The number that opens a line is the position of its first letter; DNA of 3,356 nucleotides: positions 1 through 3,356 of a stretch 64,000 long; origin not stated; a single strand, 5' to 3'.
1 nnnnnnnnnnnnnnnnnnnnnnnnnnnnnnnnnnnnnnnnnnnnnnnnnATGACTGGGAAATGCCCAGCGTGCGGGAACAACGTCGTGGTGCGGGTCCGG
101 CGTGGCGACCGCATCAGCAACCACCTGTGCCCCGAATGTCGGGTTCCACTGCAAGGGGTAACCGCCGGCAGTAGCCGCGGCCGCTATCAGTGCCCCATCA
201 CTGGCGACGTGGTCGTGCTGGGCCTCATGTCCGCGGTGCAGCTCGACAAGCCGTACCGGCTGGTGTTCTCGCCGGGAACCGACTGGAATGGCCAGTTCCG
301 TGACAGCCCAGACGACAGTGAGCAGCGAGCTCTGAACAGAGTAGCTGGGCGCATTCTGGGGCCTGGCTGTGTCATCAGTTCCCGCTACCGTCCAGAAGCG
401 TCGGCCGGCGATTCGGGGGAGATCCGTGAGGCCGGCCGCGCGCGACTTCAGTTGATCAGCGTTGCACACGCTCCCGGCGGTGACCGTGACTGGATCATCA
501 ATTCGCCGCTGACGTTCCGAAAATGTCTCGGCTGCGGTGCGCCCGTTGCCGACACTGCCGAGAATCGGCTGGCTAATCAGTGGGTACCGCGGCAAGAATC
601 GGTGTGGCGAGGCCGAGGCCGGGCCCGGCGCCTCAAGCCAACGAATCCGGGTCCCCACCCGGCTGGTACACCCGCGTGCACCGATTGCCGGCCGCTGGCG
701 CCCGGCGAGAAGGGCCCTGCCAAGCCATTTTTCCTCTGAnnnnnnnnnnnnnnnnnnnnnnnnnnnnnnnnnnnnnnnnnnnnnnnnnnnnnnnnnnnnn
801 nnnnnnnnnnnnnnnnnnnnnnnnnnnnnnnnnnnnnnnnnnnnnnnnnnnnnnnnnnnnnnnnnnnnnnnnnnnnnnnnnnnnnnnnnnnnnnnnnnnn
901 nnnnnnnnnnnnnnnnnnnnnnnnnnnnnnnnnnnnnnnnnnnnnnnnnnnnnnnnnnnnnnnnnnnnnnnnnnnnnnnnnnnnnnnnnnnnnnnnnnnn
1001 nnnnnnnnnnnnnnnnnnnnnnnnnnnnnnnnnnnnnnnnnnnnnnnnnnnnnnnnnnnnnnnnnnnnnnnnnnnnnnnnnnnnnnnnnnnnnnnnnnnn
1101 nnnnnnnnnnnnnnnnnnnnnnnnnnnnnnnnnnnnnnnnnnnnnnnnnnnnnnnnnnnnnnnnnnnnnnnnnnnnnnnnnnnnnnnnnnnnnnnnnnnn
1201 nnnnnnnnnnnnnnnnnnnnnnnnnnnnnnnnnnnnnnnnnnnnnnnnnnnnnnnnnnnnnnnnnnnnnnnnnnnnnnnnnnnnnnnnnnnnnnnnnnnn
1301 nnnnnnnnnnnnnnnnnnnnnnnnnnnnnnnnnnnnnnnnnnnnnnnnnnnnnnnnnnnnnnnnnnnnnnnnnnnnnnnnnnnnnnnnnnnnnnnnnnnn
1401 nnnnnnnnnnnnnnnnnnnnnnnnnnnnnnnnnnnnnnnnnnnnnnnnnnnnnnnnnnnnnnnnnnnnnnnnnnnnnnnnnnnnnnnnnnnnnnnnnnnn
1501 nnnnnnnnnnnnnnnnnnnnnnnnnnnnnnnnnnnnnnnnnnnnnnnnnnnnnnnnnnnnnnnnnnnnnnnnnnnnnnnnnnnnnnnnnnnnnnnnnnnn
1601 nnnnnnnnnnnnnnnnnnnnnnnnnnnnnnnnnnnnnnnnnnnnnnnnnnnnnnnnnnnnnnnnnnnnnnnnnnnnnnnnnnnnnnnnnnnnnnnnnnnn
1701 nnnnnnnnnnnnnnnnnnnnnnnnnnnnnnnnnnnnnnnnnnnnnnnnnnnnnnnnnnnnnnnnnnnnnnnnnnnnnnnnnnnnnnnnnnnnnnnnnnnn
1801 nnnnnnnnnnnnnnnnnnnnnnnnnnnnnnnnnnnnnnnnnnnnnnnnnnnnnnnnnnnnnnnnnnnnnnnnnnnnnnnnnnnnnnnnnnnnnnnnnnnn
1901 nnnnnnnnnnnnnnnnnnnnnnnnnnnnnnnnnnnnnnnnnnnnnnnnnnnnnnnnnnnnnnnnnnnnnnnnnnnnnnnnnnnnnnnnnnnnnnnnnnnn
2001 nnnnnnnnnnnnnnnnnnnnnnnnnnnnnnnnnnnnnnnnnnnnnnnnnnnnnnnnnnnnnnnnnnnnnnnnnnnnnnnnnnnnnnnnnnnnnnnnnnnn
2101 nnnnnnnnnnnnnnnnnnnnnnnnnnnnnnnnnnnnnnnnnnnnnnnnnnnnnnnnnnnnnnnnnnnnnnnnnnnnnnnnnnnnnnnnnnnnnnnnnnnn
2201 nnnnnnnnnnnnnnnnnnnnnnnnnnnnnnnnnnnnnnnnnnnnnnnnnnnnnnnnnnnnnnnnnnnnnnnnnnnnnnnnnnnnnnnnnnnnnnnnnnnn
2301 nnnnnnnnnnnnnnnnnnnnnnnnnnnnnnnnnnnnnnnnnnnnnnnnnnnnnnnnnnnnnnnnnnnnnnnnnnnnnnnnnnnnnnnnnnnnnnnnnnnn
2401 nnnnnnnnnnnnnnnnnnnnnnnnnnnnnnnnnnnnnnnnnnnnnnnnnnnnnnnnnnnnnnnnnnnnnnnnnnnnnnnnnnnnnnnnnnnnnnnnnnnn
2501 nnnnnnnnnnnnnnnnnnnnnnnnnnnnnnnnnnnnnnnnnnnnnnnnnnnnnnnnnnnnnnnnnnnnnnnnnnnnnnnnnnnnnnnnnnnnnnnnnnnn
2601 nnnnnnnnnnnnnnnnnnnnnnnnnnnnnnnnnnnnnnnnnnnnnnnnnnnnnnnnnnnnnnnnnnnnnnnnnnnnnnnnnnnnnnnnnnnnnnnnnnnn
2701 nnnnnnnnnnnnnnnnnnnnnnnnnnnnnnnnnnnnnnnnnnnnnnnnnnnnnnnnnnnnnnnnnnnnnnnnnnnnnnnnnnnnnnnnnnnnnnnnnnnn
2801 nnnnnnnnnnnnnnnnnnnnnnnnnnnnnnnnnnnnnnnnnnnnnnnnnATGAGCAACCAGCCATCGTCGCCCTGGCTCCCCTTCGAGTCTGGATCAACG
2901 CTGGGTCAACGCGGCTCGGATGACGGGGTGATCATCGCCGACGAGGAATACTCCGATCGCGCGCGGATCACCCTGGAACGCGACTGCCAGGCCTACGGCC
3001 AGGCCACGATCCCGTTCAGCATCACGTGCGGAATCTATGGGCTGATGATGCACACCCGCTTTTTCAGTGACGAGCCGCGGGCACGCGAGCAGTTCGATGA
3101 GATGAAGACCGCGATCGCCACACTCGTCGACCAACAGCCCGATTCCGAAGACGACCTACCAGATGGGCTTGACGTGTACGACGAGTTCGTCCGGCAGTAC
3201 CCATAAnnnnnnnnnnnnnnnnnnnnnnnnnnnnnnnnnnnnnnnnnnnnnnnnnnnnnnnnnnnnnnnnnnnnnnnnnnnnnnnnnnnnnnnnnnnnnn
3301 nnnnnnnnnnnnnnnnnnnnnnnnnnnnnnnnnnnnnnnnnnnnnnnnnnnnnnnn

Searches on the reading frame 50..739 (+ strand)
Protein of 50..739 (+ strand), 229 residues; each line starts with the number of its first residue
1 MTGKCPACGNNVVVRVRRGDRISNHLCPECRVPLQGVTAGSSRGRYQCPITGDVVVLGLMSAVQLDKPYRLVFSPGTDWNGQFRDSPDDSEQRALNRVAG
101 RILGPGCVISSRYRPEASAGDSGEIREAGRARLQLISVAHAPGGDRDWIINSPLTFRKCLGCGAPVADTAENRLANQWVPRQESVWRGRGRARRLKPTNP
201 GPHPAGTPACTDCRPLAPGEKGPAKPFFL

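Call 64: find_encoding_contigs(protein=window:50-739:+, flank=10000, max_places=3)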
Protein window:50-739:+ (229 aa): 18 contigs read that carry it; 3 places shown.
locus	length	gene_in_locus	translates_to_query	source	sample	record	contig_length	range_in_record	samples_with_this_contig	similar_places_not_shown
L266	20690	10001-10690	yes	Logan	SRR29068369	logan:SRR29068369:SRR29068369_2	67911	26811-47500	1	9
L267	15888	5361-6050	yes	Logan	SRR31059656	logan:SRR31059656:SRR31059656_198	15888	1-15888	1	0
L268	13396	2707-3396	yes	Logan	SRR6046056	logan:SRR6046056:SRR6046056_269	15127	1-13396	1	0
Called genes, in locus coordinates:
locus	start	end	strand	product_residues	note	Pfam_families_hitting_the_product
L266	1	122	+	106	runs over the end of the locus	-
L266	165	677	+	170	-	-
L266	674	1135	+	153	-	-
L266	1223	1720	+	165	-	-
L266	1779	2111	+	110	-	-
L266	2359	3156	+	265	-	PF16277:DUF4926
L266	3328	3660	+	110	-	-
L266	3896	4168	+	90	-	-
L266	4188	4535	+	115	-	-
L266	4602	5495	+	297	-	-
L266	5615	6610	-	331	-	PF01580:FtsK_SpoIIIE (weak)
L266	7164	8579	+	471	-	PF00383:dCMP_cyt_deam_1, PF14437:MafB19-deam (weak)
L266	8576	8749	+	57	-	-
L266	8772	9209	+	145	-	-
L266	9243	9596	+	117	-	-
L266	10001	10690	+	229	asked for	-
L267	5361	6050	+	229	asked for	-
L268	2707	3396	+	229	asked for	-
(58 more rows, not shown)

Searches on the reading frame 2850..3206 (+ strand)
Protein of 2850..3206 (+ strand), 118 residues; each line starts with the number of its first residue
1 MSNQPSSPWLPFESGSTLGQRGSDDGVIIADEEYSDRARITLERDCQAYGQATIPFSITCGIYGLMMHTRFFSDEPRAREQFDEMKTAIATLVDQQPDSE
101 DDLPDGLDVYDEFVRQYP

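Call 14: search_protein_families(library=pfam, proteins=[window:2850-3206:+], max_evalue=0.01)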
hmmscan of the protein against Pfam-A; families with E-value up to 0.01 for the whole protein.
window:2850-3206:+ (118 aa): 0 families

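Call 88: search_protein_families(library=ncbifam, max_evalue=0.01, proteins=[window:2850-3206:+])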
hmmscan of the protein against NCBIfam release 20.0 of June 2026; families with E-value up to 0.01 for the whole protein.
window:2850-3206:+ (118 aa): 0 families
